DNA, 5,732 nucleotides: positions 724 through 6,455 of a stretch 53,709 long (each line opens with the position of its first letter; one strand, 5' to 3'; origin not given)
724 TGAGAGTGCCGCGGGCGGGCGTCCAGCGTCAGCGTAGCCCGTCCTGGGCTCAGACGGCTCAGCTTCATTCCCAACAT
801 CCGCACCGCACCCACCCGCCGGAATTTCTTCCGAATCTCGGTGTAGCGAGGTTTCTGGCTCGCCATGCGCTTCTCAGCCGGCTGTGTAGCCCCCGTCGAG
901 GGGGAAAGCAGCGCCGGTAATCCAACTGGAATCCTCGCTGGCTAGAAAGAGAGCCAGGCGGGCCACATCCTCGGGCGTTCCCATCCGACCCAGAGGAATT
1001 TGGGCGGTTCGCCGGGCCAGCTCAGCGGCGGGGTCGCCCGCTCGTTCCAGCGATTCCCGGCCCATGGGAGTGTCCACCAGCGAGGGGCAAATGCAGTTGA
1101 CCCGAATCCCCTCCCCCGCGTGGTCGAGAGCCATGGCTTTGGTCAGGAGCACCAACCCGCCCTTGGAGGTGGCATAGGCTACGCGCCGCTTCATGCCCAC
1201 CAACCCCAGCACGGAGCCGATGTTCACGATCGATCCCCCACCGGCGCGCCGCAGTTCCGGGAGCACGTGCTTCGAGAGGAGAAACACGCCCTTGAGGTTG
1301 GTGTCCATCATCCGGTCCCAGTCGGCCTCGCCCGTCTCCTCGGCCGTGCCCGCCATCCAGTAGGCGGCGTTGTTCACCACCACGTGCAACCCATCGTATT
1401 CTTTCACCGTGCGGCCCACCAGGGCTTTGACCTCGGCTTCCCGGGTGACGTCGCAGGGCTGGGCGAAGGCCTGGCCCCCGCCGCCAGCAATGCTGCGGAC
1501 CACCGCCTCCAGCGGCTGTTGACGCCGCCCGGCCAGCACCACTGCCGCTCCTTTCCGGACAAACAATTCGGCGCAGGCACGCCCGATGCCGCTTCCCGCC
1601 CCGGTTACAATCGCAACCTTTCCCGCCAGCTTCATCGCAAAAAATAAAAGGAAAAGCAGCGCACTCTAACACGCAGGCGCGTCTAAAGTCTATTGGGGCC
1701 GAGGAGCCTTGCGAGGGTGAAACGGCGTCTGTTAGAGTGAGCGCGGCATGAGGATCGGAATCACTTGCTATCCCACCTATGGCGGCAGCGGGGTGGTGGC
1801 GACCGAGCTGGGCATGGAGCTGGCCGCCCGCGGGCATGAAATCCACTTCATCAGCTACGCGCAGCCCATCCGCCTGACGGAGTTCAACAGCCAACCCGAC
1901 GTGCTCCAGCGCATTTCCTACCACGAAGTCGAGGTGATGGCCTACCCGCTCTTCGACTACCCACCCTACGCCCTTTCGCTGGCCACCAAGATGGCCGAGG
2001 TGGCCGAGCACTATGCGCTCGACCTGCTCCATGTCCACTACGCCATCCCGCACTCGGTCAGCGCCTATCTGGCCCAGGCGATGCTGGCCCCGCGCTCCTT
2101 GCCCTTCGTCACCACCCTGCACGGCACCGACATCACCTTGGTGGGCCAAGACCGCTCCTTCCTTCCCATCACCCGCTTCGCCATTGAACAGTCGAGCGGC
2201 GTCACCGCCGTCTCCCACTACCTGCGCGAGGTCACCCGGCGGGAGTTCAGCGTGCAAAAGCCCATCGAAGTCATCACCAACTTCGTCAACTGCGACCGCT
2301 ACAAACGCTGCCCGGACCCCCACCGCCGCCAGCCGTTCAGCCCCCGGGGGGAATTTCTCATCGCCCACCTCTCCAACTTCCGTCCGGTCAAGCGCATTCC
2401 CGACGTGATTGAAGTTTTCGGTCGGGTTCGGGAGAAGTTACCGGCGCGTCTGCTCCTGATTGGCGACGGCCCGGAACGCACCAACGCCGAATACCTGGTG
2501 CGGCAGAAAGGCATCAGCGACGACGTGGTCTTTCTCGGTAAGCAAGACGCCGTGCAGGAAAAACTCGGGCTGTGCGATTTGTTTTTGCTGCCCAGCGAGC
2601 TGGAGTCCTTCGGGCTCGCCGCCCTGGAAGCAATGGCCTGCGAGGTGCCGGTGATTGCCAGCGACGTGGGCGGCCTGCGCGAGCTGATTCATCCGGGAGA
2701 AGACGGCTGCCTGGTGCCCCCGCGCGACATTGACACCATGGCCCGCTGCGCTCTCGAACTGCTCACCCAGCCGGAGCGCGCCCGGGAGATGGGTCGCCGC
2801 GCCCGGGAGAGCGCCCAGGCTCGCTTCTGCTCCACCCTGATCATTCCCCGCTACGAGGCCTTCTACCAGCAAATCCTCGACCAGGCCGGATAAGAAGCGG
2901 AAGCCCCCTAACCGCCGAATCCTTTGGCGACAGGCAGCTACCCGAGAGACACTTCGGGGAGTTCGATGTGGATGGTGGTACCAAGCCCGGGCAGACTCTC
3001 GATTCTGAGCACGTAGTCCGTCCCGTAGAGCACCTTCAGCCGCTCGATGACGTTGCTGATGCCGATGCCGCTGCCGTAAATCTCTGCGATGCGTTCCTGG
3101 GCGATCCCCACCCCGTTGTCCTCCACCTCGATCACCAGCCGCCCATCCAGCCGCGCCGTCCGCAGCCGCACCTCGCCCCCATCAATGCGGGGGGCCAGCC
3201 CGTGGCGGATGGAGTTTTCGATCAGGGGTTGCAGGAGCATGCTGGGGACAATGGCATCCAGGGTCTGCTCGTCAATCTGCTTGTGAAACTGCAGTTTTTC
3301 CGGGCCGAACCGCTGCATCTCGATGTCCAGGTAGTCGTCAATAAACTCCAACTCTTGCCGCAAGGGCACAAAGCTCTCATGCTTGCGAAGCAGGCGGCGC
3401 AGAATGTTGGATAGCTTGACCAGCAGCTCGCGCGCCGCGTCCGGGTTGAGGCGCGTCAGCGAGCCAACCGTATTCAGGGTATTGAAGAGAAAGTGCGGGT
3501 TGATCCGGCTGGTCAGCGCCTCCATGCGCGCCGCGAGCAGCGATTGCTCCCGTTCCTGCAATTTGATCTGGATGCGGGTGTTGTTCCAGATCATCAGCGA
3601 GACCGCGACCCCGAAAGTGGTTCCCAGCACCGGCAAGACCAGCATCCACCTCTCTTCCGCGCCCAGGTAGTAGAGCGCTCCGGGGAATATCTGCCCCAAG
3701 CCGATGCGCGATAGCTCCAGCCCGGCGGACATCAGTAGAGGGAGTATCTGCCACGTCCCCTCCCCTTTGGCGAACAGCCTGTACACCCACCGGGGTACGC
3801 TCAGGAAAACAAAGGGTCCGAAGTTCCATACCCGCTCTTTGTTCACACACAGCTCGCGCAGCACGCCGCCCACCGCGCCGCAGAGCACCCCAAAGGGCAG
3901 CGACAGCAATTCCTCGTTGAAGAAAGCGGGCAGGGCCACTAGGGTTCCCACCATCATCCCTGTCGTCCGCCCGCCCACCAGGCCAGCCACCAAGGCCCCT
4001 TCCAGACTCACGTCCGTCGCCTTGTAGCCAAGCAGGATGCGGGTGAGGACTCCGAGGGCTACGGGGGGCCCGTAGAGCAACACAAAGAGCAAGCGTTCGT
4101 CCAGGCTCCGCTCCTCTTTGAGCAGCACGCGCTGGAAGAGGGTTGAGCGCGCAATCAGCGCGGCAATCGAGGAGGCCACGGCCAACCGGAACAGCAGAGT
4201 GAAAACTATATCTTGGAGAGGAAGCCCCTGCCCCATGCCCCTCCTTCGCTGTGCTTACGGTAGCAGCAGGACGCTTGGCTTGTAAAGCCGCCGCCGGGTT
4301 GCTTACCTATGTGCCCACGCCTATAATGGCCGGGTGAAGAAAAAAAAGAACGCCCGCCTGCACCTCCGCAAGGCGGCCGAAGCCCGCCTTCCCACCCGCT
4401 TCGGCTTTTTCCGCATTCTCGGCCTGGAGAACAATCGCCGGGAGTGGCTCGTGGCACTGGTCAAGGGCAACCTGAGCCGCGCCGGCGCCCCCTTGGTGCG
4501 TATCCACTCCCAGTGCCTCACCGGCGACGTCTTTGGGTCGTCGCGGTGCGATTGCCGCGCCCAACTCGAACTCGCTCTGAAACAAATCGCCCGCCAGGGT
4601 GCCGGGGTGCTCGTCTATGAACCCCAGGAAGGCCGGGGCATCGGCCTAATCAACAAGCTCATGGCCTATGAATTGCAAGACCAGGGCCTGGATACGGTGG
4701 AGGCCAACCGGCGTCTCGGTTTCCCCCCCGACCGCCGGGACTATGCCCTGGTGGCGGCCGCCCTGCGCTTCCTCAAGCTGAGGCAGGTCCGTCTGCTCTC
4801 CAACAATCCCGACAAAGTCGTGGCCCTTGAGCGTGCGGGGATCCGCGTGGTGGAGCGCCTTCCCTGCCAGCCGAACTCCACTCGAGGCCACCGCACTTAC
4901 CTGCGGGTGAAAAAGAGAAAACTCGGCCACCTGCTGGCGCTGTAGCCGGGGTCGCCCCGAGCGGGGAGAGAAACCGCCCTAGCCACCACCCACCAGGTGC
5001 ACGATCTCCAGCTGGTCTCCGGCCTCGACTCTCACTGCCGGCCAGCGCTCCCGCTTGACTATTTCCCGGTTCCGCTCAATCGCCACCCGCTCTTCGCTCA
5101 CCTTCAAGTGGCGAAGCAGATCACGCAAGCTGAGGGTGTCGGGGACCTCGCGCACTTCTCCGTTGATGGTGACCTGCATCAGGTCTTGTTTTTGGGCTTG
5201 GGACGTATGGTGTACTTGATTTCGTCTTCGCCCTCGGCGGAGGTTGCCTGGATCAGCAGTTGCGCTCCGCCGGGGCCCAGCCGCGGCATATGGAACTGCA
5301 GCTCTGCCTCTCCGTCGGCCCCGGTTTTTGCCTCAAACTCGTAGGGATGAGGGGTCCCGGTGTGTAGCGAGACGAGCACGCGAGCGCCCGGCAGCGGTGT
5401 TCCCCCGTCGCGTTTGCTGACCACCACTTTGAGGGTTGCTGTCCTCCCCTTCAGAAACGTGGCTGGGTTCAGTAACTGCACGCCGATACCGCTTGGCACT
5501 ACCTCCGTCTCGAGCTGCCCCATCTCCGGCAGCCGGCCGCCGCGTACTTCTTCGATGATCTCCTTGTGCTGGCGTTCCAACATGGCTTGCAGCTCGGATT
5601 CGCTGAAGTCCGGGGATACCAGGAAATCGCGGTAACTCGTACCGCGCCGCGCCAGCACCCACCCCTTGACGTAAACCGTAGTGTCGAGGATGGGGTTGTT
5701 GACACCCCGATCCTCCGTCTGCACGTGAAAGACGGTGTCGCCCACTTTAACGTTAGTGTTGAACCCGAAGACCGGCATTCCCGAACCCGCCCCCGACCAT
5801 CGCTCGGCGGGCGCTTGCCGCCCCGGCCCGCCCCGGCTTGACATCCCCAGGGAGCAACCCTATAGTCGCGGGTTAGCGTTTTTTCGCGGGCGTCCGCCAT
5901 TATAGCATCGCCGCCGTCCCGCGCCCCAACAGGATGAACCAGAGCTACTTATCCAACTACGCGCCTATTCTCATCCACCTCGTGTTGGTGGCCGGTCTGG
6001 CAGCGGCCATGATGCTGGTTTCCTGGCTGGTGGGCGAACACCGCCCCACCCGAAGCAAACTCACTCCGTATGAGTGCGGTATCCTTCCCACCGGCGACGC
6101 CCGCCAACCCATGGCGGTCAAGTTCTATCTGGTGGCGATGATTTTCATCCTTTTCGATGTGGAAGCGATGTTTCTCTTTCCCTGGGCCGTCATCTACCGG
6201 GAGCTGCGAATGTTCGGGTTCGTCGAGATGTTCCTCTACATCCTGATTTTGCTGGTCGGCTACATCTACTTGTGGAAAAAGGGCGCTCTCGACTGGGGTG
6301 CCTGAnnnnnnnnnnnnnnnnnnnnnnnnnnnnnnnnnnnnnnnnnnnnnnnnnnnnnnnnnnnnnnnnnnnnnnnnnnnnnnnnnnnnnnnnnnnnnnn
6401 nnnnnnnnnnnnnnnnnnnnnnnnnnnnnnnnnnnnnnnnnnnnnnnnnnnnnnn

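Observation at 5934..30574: Two paralogous NDH-1 (nuo) operons, and both precisely lack nuoB and nuoI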

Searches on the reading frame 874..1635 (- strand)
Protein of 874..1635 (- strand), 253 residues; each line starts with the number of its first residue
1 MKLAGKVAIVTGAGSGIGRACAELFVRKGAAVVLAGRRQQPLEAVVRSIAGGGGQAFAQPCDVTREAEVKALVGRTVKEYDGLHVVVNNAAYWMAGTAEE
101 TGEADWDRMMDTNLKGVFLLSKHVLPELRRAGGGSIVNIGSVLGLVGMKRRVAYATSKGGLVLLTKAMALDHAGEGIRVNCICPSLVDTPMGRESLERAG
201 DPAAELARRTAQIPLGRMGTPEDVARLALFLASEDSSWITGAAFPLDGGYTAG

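Call 33: find_encoding_contigs(protein=window:874-1635:-, flank=10000, max_places=4)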
Protein window:874-1635:- (253 aa): no gene with exactly this product is on record in the collection.

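Call 70: search_protein_families(library=pfam, proteins=[window:874-1635:-], max_evalue=0.001)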
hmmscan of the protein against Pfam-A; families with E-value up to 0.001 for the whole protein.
window:874-1635:- (253 aa): 4 families
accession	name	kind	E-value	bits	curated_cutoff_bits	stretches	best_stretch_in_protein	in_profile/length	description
PF13561.12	adh_short_C2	-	9.5e-67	225.5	27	1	12-251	1-236/236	Enoyl-(Acyl carrier protein) reductase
PF00106.31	adh_short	-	4.3e-60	203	26.6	1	6-196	1-191/195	short chain dehydrogenase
PF08659.16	KR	-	5.3e-14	53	22.6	1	8-156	3-151/180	KR domain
PF23441.1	SDR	-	1.1e-10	41.8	27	1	2-249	4-254/258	SDR-like rossmann domain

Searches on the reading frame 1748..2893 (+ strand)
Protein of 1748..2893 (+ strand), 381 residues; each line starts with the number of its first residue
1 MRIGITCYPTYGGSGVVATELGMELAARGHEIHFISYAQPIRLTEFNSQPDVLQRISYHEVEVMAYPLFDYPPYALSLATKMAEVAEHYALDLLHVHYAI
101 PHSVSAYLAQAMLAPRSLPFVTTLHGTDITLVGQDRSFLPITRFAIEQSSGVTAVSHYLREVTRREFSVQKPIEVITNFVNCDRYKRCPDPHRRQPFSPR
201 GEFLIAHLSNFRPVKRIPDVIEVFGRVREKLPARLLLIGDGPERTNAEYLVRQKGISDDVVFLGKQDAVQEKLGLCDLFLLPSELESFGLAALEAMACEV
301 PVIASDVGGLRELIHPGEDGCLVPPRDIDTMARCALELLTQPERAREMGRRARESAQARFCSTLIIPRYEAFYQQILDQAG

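Call 70: search_protein_families(library=pfam, proteins=[window:1748-2893:+], max_evalue=0.001)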
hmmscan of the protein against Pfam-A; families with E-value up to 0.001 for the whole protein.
window:1748-2893:+ (381 aa): 7 families
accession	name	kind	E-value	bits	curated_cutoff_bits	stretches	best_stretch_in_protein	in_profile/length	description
PF00534.26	Glycos_transf_1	-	1.7e-39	135.5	26.4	1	192-354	5-171/172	Glycosyl transferases group 1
PF13692.12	Glyco_trans_1_4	-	1.1e-33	117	27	1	204-340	3-141/142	Glycosyl transferases group 1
PF13439.12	Glyco_transf_4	-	4.3e-26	92.4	28.5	1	11-184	1-170/170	Glycosyltransferase Family 4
PF13579.12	Glyco_trans_4_4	-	2.3e-15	57.8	29.7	1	12-178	1-157/158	Glycosyl transferase 4-like domain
PF20706.3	GT4-conflict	-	1.6e-12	47.6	26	1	148-355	146-371/385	Family 4 Glycosyltransferase in conflict systems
PF13477.12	Glyco_trans_4_2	-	3.2e-08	34.3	23.4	1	24-154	19-137/139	Glycosyl transferase 4-like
PF13524.12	Glyco_trans_1_2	-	3.9e-08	33.8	25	1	293-359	68-132/144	Glycosyl transferase-like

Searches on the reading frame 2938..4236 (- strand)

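Call 70: search_protein_families(library=pfam, proteins=[window:2938-4236:-], max_evalue=0.001)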
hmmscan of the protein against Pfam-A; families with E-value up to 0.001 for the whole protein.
window:2938-4236:- (432 aa): 2 families
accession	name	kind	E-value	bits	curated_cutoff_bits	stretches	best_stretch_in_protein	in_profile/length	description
PF06580.19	His_kinase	-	1.2e-24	86.8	25.2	1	236-311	1-78/81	Histidine kinase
PF02518.31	HATPase_c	-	7.1e-12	46.2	26.4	1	333-428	8-109/111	Histidine kinase-, DNA gyrase B-, and HSP90-like ATPase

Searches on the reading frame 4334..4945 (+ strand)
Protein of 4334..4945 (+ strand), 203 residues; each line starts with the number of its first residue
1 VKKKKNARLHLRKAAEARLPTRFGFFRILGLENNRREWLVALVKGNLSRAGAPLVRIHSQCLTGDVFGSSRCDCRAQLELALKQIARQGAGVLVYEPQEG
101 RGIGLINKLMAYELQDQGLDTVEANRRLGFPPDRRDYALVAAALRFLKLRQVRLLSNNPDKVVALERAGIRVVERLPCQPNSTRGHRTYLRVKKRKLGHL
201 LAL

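Call 70: search_protein_families(library=pfam, proteins=[window:4334-4945:+], max_evalue=0.001)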
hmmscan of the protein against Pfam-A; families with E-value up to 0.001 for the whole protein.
window:4334-4945:+ (203 aa): 1 family
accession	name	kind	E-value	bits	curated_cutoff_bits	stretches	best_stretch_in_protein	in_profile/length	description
PF00925.25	GTP_cyclohydro2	-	9.4e-60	201.4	23.3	1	13-177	2-165/165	GTP cyclohydrolase II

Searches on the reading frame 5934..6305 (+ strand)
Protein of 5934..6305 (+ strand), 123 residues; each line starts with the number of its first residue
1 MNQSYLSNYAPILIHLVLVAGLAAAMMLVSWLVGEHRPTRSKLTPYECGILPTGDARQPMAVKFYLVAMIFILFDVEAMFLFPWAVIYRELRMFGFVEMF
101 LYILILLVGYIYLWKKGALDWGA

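Call 3: search_protein_families(library=pfam, proteins=[window:5934-6305:+])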
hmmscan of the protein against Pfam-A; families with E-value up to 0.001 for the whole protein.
window:5934-6305:+ (123 aa): 1 family
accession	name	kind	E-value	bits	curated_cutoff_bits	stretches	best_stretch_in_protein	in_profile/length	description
PF00507.24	Oxidored_q4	-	3.9e-39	133.3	23.3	1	24-121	2-99/99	NADH-ubiquinone/plastoquinone oxidoreductase, chain 3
